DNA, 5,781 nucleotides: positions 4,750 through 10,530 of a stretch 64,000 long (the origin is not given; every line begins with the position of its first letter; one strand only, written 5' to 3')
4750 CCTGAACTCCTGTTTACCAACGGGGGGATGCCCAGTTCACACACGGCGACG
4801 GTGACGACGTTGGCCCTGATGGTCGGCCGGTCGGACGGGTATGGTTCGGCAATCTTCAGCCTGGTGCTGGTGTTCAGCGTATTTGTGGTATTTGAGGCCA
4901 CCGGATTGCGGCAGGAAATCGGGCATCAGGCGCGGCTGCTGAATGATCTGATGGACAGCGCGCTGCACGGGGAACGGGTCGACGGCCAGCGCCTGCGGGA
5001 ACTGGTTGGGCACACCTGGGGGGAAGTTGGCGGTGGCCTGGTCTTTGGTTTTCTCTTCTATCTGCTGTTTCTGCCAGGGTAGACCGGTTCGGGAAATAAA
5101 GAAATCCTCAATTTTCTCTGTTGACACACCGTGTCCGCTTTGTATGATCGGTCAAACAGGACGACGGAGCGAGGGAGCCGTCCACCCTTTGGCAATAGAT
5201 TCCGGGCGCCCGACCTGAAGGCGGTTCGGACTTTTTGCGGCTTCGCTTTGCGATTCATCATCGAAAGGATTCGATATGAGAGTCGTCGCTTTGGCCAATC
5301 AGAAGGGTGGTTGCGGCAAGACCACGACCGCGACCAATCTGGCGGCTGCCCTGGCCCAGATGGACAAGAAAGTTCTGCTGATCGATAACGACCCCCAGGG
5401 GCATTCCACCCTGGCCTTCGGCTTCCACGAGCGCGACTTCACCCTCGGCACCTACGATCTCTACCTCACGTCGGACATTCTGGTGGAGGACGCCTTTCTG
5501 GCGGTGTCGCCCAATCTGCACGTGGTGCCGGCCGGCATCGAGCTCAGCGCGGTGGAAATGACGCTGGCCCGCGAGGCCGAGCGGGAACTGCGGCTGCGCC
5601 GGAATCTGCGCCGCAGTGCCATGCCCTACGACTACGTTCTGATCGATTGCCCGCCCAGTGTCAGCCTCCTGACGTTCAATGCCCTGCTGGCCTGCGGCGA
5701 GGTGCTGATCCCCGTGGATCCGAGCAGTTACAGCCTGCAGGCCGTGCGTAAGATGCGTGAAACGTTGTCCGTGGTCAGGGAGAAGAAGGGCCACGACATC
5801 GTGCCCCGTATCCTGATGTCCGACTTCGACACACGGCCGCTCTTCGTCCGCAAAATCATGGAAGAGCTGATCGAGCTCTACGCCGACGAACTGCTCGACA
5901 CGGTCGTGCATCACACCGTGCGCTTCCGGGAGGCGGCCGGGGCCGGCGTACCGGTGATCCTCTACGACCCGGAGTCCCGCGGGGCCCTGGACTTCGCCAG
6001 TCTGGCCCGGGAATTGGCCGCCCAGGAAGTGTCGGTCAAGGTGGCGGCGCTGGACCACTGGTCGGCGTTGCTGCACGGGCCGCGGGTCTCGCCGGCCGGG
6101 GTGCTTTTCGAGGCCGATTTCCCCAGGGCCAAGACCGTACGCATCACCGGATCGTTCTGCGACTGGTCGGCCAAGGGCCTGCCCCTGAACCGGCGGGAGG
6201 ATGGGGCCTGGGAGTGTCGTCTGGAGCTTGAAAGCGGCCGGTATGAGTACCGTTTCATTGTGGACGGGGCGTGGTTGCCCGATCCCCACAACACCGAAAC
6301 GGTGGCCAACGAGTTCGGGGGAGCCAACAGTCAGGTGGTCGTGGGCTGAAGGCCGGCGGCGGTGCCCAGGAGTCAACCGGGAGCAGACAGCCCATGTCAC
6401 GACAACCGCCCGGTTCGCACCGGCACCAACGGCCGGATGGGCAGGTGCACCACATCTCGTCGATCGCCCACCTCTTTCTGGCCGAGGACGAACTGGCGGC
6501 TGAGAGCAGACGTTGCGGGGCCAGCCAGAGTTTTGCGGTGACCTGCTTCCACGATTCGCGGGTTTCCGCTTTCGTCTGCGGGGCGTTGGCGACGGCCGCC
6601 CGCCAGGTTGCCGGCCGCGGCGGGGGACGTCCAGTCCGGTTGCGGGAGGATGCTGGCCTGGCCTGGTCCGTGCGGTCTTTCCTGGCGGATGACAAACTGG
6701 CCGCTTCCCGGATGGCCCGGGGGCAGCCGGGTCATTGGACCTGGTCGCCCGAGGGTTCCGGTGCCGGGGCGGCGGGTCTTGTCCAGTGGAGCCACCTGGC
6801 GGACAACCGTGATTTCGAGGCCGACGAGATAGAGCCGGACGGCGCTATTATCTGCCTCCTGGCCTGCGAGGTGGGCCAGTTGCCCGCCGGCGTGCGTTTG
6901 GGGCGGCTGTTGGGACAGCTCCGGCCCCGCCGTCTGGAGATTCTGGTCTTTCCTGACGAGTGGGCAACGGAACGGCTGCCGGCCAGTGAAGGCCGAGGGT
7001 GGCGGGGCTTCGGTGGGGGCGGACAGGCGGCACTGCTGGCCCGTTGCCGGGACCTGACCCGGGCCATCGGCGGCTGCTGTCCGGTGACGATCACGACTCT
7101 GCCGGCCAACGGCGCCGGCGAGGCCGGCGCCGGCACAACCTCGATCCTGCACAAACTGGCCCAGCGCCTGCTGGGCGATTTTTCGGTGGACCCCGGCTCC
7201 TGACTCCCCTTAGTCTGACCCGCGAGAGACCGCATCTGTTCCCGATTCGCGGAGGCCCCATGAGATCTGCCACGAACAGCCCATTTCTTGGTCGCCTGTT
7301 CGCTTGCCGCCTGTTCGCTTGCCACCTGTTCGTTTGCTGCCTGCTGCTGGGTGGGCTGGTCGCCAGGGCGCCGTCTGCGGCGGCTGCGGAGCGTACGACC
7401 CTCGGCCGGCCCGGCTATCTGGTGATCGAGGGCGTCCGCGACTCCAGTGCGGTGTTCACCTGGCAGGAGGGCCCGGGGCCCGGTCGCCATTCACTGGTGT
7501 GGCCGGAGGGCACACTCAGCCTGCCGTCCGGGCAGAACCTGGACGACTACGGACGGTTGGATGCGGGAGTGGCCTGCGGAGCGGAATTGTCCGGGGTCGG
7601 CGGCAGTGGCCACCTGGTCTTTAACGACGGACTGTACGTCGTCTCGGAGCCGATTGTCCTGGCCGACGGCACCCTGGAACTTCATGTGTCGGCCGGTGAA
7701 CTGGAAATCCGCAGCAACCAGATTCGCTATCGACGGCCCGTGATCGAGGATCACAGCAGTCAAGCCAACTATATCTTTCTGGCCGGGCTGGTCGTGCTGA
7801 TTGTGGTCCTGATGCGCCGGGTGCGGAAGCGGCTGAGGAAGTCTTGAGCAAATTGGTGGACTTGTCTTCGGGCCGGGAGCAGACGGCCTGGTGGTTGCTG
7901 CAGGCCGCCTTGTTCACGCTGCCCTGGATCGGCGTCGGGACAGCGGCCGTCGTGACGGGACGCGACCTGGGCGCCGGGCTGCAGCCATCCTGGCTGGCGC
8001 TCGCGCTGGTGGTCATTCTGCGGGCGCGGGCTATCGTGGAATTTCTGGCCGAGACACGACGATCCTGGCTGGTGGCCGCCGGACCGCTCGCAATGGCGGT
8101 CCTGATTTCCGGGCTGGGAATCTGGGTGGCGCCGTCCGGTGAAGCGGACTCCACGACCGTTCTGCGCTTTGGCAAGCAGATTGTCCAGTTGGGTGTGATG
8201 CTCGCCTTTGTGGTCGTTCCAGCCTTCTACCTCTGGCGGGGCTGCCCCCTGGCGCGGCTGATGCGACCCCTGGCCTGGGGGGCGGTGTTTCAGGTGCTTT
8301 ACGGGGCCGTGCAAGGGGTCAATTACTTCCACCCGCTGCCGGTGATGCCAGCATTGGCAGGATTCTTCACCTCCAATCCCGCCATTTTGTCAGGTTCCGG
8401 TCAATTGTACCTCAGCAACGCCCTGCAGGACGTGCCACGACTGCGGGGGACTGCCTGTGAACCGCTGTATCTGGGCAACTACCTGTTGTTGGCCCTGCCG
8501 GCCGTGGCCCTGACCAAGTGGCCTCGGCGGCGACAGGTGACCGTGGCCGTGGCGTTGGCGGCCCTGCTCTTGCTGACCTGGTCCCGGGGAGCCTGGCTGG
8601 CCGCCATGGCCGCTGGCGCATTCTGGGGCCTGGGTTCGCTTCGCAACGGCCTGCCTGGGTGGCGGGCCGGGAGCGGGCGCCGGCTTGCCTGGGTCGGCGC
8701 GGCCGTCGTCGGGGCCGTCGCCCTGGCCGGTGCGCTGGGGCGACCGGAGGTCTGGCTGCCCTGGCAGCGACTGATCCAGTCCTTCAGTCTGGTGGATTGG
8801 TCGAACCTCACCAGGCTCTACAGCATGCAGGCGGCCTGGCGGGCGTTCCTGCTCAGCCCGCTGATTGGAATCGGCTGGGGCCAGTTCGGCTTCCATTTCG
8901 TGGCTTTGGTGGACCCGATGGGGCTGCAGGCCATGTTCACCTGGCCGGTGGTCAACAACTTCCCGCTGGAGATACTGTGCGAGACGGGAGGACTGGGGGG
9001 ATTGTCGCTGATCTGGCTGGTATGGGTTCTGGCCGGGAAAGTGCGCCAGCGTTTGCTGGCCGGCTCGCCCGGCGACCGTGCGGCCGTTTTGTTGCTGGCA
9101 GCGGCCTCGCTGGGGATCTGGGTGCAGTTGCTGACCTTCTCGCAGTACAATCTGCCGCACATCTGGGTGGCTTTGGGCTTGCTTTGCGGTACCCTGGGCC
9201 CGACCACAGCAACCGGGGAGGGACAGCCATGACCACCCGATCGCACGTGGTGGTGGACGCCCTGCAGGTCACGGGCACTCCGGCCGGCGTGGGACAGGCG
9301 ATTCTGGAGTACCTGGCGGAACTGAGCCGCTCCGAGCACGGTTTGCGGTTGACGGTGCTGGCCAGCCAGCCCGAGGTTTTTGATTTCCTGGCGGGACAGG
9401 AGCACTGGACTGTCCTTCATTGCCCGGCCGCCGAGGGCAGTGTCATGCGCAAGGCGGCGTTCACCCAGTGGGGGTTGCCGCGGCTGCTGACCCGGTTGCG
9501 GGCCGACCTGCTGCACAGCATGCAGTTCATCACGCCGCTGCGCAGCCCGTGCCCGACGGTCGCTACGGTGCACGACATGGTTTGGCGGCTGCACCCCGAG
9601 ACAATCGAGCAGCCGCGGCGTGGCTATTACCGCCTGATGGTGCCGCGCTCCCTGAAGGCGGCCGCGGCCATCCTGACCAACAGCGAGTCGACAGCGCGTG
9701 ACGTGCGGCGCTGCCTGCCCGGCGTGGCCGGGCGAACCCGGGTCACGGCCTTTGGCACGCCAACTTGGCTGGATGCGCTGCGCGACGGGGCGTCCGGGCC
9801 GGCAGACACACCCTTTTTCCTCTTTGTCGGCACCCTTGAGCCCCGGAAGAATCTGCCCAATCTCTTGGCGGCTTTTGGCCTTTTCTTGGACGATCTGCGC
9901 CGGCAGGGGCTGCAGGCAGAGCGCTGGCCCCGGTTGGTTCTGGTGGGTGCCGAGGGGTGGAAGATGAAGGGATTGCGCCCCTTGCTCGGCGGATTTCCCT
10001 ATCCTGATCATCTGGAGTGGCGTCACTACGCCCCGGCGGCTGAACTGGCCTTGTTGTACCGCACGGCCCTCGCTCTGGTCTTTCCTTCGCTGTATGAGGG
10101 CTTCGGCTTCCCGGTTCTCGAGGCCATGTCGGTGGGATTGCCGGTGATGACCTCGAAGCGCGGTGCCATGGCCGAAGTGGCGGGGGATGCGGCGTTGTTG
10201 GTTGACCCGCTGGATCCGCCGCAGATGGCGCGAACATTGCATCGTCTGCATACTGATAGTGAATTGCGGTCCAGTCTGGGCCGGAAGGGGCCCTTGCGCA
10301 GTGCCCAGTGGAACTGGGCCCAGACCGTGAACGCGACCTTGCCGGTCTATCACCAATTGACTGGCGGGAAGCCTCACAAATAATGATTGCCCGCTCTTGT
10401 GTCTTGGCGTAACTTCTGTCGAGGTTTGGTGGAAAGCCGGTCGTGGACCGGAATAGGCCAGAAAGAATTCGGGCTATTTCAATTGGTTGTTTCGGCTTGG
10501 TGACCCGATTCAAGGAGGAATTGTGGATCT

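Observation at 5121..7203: ParA/MinD-type partition ATPase fused to a CBM48 glycogen-binding domain, with a strong promoter and an uncharacterised downstream partner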

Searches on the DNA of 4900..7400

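Call 20: search_rna_families(source=window, start=4900, end=7400, threshold=evalue, max_evalue=1)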
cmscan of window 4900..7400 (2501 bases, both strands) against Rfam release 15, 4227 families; matches with E-value up to 1: 0.
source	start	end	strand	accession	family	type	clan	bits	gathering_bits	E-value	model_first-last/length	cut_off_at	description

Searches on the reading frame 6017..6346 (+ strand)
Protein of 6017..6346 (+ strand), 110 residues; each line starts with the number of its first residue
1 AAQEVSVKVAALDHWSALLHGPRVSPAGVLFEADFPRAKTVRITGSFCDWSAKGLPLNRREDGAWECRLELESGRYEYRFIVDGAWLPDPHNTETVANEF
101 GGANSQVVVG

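Call 11: search_solved_structures(query=window:6017-6346:+, max_evalue=1, show_alignments=4)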
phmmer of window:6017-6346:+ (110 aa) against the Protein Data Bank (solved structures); distinct sequences matched with E-value up to 1: 31.
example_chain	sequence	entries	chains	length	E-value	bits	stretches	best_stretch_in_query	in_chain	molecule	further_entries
4y0g_A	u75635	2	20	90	4.6e-08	36.3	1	38-107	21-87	5'-AMP-activated protein kinase subunit beta-2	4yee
4yef_A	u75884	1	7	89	5.4e-08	36.1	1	38-107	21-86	5'-AMP-activated protein kinase subunit beta-1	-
2f15_A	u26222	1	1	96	6.1e-08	35.9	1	38-107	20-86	5'-AMP-activated protein kinase, beta-2 subunit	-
2lu3_A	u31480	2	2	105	7.7e-08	35.6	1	38-107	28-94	5'-AMP-activated protein kinase subunit beta-2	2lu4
1z0m_A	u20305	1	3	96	7.8e-08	35.6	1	38-107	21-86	5'-AMP-activated protein kinase, beta-1 subunit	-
1z0n_A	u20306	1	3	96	1.5e-07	34.7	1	38-107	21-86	5'-AMP-activated protein kinase, beta-1 subunit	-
4rer_B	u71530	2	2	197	2.4e-07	34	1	38-106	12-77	5'-AMP-activated protein kinase subunit beta-2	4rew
7jhg_B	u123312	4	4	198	2.4e-07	34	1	38-106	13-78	5'-AMP-activated protein kinase subunit beta-2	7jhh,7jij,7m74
6e4t_B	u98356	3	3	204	3.2e-07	33.6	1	38-106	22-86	5'-AMP-activated protein kinase subunit beta-1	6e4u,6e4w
4qfg_B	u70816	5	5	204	3.4e-07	33.5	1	38-106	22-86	5'-AMP-activated protein kinase subunit beta-1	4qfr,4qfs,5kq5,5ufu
6b2e_B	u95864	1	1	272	4.1e-07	33.3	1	38-106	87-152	5'-AMP-activated protein kinase subunit beta-2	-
5t5t_B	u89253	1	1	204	5.6e-07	32.9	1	38-106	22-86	5'-AMP-activated protein kinase subunit beta-1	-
6c9f_B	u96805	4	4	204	5.7e-07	32.8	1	38-106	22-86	5'-AMP-activated protein kinase subunit beta-1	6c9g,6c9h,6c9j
4zhx_B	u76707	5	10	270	8.8e-07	32.2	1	38-106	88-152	5'-AMP-activated protein kinase subunit beta-1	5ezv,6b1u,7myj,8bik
4cfe_B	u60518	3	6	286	9.8e-07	32.1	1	38-106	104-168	5'-AMP-ACTIVATED PROTEIN KINASE SUBUNIT BETA-1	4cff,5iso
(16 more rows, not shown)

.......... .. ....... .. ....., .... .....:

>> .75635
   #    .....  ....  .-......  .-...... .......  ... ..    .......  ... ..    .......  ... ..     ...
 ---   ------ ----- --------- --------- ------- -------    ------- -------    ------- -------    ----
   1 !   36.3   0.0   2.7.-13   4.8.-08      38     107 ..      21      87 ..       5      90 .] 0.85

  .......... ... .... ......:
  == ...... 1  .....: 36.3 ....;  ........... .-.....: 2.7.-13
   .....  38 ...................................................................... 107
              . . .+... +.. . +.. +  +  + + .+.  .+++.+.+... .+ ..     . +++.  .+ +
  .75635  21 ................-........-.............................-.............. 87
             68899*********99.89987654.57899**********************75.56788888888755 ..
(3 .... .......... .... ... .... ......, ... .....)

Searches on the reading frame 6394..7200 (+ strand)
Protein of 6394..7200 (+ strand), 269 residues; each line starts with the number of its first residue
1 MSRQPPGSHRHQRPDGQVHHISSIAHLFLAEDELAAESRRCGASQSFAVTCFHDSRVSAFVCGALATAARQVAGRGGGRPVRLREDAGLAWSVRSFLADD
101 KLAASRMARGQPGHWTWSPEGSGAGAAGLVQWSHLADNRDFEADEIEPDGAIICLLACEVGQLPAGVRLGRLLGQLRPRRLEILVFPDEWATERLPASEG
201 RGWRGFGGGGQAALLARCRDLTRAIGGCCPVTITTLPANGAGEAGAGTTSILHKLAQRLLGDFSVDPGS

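Call 5: search_protein_families(library=pfam, proteins=[window:6394-7200:+], max_evalue=0.1)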
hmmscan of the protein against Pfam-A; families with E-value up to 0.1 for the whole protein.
window:6394-7200:+ (269 aa): 0 families

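Call 6: search_protein_families(library=ncbifam, proteins=[window:6394-7200:+], max_evalue=0.1)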
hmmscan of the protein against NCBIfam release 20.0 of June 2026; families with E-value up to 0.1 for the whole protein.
window:6394-7200:+ (269 aa): 0 families

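Call 44: find_homologous_proteins(query=window:6394-7200:+, max_evalue=0.001)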
Query window:6394-7200:+ (269 aa): 6 proteins with E <= 0.001 among 8000 candidates.
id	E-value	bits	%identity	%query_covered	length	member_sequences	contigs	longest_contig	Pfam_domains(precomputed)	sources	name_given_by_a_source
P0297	1.1e-176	604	100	100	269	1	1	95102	-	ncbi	-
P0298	2.5e-63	232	49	100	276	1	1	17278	-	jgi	-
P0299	3.0e-54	203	44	99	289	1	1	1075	-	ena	-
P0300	5.7e-51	192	44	99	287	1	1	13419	-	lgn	-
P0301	2.5e-49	186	40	91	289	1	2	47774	-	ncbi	-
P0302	5.6e-46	175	38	98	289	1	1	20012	-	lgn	-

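Call 48: find_homologous_proteins(query=A3, max_evalue=0.001)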
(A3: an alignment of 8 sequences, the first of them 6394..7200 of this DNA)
Query A3 (8 sequences) (269 aa, profile of the alignment): 4 proteins with E <= 0.001 among 8000 candidates.
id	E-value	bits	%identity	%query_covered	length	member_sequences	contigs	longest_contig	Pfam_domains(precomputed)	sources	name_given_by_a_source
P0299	9.0e-114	398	44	99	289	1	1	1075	-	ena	-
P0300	9.8e-112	391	44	99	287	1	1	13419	-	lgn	-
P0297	5.5e-110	385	100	100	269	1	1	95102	-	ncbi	-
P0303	3.0e-66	242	39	29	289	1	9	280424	-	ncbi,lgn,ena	-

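Call 58: predict_structure(alignment_id=A4)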
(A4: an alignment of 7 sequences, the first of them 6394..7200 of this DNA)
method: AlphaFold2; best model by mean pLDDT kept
length: 269 residues; sequences in the alignment: 7
mean_pLDDT: 67.5   pTM: 0.71
mean pLDDT of the five models: 67.5, 65.5, 65.3, 62.2, 59.5
residues with pLDDT >= 90: 27; 70-90: 125; 50-70: 38; < 50: 79
segments of 3 or more residues with pLDDT < 50: 1-38, 101-109, 142-144, 194-209, 240-242, 263-269
pLDDT, mean of each block of 10 residues (from residue 1): 40 31 28 36 82 86 89 72 87 78 46 77 64 82 66 90 81 84 87 51 44 78 73 77 66 84 39
secondary structure, 60 per line:
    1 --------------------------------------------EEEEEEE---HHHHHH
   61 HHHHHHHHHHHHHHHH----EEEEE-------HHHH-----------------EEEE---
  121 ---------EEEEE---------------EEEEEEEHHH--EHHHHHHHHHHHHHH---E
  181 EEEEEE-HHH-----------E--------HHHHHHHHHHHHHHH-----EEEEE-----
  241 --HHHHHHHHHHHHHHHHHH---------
elements in order: E45-51 H55-76 E81-85 H93-96 E114-117 E130-134 E150-156 H163-176 E180-186 H211-225 E231-235 H243-260

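Call 72: search_protein_families(library=padloc, proteins=[window:6394-7200:+], max_evalue=0.01)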
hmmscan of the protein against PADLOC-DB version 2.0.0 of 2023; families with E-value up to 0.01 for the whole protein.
window:6394-7200:+ (269 aa): 0 families

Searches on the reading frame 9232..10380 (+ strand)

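Call 12: search_protein_families(library=pfam, proteins=[window:9232-10380:+], max_evalue=0.001)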
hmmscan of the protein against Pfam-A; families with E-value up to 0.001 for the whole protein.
window:9232-10380:+ (383 aa): 6 families
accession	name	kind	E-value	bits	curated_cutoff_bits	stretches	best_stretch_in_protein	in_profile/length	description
PF00534.26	Glycos_transf_1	-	4.6e-25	88.6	26.4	1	191-353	13-169/172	Glycosyl transferases group 1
PF13692.12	Glyco_trans_1_4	-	4.6e-20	72.8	27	1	194-342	2-142/142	Glycosyl transferases group 1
PF13439.12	Glyco_transf_4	-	1.4e-11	45.2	28.5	1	19-171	3-161/170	Glycosyltransferase Family 4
PF13579.12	Glyco_trans_4_4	-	1.6e-10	42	29.7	1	19-173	2-156/158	Glycosyl transferase 4-like domain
PF20706.3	GT4-conflict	-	2.1e-09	37.3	26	1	190-315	194-318/385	Family 4 Glycosyltransferase in conflict systems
PF13524.12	Glyco_trans_1_2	-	2.7e-05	24.6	25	1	227-367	15-140/144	Glycosyl transferase-like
